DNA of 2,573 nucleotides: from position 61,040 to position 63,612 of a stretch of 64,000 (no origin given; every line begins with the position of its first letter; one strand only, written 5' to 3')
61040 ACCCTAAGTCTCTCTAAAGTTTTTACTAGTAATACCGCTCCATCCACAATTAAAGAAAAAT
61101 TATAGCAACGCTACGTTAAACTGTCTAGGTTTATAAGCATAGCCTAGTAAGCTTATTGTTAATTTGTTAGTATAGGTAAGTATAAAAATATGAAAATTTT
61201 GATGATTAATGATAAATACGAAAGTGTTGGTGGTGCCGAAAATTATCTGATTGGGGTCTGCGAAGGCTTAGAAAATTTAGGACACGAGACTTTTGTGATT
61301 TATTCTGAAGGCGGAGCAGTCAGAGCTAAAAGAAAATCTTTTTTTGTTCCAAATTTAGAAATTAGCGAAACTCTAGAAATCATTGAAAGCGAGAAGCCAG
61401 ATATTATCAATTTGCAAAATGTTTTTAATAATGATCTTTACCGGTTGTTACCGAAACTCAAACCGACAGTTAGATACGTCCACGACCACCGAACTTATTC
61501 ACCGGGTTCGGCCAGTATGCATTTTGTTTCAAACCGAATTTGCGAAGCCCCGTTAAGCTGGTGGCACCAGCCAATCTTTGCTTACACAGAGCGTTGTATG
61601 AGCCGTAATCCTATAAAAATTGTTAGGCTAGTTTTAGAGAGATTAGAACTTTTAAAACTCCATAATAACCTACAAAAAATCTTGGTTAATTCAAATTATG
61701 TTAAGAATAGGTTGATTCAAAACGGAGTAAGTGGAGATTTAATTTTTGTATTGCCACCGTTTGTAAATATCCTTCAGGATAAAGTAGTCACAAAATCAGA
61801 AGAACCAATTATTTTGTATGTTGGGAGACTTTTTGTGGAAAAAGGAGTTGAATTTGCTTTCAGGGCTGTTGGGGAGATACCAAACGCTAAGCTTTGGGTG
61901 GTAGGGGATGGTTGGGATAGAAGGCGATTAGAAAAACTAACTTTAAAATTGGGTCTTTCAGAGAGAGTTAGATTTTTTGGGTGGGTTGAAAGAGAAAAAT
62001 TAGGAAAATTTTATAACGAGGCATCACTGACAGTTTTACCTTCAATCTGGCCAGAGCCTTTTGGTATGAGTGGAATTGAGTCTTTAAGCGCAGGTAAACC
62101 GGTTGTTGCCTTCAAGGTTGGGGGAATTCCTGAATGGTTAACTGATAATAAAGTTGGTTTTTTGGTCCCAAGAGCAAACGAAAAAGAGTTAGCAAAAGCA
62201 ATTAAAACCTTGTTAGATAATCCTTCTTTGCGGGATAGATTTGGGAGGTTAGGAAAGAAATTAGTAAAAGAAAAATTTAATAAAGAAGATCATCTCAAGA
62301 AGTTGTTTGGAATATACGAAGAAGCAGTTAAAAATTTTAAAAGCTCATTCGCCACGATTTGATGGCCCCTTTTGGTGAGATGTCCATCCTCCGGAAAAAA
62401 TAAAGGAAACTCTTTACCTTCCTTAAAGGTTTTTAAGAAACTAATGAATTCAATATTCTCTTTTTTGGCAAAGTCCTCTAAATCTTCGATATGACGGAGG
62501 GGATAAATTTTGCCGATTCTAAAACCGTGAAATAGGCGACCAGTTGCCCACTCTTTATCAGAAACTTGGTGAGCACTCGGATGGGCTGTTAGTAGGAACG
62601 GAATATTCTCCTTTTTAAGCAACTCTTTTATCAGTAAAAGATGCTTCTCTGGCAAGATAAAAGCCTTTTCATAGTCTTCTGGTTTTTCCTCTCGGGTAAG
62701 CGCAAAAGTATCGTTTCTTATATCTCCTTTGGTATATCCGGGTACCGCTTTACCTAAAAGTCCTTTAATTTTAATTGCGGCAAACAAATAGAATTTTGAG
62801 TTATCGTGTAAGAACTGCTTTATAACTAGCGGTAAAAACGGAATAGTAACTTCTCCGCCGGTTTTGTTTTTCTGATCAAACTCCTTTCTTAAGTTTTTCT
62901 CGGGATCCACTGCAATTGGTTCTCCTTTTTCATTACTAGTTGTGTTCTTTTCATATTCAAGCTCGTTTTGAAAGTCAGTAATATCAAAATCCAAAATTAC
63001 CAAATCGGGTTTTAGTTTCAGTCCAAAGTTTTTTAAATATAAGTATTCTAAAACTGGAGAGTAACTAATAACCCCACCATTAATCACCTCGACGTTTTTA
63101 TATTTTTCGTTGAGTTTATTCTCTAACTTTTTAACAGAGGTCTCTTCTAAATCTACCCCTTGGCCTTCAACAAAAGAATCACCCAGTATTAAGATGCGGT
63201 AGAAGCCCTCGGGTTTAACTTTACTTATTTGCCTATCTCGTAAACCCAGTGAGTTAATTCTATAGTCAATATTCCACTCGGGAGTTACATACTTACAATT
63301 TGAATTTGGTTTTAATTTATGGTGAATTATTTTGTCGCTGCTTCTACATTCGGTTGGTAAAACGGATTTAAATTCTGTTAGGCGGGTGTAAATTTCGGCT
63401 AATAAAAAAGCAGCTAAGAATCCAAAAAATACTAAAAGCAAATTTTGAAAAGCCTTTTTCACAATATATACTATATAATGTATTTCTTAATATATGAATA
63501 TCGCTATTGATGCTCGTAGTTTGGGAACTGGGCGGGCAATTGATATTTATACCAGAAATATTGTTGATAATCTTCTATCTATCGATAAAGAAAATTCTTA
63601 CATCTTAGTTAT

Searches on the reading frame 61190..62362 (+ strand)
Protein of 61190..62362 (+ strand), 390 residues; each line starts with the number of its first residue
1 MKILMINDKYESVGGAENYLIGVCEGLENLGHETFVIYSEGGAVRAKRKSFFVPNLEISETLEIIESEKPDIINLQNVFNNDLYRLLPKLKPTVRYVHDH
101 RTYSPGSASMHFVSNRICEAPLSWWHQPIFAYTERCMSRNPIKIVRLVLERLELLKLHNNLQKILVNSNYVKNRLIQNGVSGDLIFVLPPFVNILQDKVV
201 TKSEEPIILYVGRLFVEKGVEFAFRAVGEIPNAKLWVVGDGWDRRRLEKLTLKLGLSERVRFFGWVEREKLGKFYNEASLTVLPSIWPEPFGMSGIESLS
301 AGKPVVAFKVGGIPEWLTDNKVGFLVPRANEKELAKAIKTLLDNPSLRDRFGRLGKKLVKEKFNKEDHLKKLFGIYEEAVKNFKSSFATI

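Call 16: search_protein_families(library=pfam, proteins=[window:61190-62362:+], max_evalue=0.00001)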
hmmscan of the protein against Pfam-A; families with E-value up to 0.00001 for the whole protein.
window:61190-62362:+ (390 aa): 5 families
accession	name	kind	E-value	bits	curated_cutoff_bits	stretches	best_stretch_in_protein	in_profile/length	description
PF00534.26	Glycos_transf_1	-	1.4e-42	145.6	26.4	1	197-357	7-171/172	Glycosyl transferases group 1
PF13692.12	Glyco_trans_1_4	-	3.1e-33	115.4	27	1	205-344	1-142/142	Glycosyl transferases group 1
PF13439.12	Glyco_transf_4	-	1e-11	45.6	28.5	1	13-193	1-167/170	Glycosyltransferase Family 4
PF20706.3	GT4-conflict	-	1e-08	35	26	1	197-358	189-372/385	Family 4 Glycosyltransferase in conflict systems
PF13524.12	Glyco_trans_1_2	-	1.6e-08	35.1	25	1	221-369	3-139/144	Glycosyl transferase-like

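Call 30: search_protein_families(library=ncbifam, proteins=[window:61190-62362:+], max_evalue=0.001)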
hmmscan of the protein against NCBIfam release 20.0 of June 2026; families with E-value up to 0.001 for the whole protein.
window:61190-62362:+ (390 aa): 35 families (the best 25 are shown)
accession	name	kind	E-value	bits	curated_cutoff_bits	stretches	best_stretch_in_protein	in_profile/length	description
TIGR03999.1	thiol_BshA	equivalog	9.9e-25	87.2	273.7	1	195-380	189-374/375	N-acetyl-alpha-D-glucosaminyl L-malate synthase BshA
NF041876.1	EPS_EpsE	equivalog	3.2e-24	85.9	400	1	202-367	211-384/389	exopolysaccharide biosynthesis GT4 family glycosyltransferase EpsE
TIGR03088.1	stp2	hypoth_equivalog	2.5e-23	82.7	409.05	1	158-378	148-372/374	TIGR03088 family PEP-CTERM/XrtA system glycosyltransferase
TIGR02149.1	glgA_Coryne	subfamily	5.6e-23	81.7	302.4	1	193-379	192-390/391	glycogen synthase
TIGR03449.1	mycothiol_MshA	equivalog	6.2e-23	81.3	462.5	1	198-381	213-405/406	D-inositol-3-phosphate glycosyltransferase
TIGR04157.1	glyco_rSAM_CFB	subfamily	7.4e-21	74.6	400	1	160-372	179-402/406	TIGR04157 family glycosyltransferase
NF012028.0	PRK15484.1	subfamily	1.6e-19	70.2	618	1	191-371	179-370/380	lipopolysaccharide N-acetylglucosaminyltransferase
NF046085.1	XrtY_assoc_Gly1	equivalog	4e-17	62.1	400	1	164-380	164-385/387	XrtY-associated glycosyltransferase XYAG1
TIGR04063.1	stp3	hypoth_equivalog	9.5e-17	61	442.05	1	173-379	182-395/397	TIGR04063 family PEP-CTERM/XrtA system glycosyltransferase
NF047684.1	TeichurnBiosyTuaC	equivalog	1.1e-16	60.8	550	1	203-380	217-390/391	teichuronic acid biosynthesis protein TuaC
NF041010.1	glycosy_Agl16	equivalog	1.5e-16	60.3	575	1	157-377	130-349/352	glycosylation protein Agl16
NF050063.1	ProtGlycPglJ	equivalog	3.1e-16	59.6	500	1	154-366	138-353/363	N-acetylgalactosamine-N,N'-diacetylbacillosaminyl-diphospho-undecaprenol 4-alpha-N-acetylgalactosaminyltransferase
NF038298.1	EPS_HpsO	equivalog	4.9e-15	55.2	575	1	164-378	160-386/388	hormogonium polysaccharide biosynthesis glycosyltransferase HpsO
NF049988.1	MGlcDAGSynMgs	equivalog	9.2e-15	54.9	400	1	192-384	200-392/398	alpha-monoglucosyldiacylglycerol synthase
NF047881.1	glyco_SdgB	exception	4.1e-14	52.1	800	1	219-368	339-485/496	serine-aspartate repeat adhesin O-glycosyltransferase SdgB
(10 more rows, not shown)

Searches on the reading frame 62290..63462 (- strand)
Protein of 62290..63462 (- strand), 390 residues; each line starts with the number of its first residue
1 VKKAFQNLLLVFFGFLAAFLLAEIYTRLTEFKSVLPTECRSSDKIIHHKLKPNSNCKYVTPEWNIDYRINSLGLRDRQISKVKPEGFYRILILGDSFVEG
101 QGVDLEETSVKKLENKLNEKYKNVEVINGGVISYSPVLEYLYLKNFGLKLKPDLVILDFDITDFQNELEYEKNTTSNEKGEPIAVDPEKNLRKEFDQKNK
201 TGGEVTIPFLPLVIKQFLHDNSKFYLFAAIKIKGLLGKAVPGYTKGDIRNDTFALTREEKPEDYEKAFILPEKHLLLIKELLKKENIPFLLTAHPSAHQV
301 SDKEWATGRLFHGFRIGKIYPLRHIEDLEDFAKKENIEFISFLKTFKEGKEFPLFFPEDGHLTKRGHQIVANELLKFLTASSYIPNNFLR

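Call 16: search_protein_families(library=pfam, proteins=[window:62290-63462:-], max_evalue=0.00001)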
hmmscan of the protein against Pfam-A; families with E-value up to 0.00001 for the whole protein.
window:62290-63462:- (390 aa): 1 family
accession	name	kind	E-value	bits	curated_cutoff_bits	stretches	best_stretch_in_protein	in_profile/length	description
PF13472.12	Lipase_GDSL_2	-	3.1e-07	31.5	32.9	0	92-163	1-74/178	GDSL-like Lipase/Acylhydrolase family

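Call 30: search_protein_families(library=ncbifam, proteins=[window:62290-63462:-], max_evalue=0.001)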
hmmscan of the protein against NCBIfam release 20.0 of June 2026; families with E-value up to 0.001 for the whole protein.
window:62290-63462:- (390 aa): 2 families
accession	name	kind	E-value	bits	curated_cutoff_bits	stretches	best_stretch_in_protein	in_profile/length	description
NF047475.1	GDSL_LA_2490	hypoth_equivalog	1.1e-09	38.1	325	1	51-152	47-146/431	LA_2490 family SGNH/GDSL-type esterase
NF047474.1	GDSL_LA_2486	hypoth_equivalog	1e-08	34.8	300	1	12-128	4-127/326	LA_2486 family SGNH/GDSL-type esterase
